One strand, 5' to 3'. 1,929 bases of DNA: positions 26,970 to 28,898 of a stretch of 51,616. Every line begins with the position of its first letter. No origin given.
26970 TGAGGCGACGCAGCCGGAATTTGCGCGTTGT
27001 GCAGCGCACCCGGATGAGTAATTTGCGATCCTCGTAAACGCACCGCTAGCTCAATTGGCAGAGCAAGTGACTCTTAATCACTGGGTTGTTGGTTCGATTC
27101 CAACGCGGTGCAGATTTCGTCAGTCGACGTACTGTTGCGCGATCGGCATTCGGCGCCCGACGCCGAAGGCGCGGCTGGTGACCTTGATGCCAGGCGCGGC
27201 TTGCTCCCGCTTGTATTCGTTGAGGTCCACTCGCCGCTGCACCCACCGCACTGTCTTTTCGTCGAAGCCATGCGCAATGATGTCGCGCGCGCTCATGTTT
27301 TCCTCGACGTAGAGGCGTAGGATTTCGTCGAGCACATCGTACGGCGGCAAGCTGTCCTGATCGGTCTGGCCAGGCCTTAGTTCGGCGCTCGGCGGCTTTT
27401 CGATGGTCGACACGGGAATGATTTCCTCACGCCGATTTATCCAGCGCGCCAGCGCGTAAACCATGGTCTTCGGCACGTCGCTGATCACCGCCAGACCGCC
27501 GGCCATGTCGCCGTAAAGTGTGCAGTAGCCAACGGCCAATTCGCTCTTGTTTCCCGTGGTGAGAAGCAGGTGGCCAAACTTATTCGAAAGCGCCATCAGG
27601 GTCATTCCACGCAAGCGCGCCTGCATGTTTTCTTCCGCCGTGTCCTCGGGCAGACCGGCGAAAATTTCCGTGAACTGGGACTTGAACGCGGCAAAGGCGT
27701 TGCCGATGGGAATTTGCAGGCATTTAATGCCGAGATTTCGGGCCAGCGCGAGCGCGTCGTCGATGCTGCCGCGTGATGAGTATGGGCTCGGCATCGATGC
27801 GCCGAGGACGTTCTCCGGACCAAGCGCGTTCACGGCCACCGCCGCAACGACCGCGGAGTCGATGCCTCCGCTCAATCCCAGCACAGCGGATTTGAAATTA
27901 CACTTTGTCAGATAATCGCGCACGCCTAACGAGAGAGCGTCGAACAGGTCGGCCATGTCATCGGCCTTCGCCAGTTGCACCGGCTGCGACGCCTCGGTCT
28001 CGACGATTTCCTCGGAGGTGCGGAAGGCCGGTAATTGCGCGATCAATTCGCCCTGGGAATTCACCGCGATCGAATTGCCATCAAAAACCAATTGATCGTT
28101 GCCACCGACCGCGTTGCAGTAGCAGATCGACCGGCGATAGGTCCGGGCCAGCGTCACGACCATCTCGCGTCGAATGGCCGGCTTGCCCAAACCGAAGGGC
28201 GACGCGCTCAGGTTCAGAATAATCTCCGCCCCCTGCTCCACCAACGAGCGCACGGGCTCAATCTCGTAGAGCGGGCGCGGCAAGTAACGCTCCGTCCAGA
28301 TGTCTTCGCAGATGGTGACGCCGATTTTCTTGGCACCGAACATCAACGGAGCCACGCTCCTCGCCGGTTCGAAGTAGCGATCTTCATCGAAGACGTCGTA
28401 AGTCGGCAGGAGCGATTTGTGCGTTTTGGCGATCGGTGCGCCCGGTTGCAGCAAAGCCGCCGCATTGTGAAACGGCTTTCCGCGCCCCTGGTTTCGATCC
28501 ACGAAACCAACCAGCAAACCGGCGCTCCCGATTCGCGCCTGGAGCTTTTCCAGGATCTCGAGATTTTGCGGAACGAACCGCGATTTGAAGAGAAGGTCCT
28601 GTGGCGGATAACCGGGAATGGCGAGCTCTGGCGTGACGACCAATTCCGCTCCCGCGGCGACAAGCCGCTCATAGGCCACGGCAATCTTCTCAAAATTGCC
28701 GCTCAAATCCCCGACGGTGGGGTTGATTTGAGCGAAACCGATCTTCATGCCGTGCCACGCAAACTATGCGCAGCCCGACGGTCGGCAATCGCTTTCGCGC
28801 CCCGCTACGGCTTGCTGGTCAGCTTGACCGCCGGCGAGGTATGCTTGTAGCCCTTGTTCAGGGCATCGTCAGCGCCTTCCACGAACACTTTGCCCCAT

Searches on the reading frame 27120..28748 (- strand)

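Call 11: search_protein_families(library=pfam, proteins=[window:27120-28748:-])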
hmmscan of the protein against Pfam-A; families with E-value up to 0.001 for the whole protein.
window:27120-28748:- (542 aa): 2 families
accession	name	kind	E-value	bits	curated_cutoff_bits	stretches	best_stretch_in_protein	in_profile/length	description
PF02540.23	NAD_synthase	-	5.6e-78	261.8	21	1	271-517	4-242/242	NAD synthase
PF00795.27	CN_hydrolase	-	3e-20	73.1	23.2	1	3-243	2-238/256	Carbon-nitrogen hydrolase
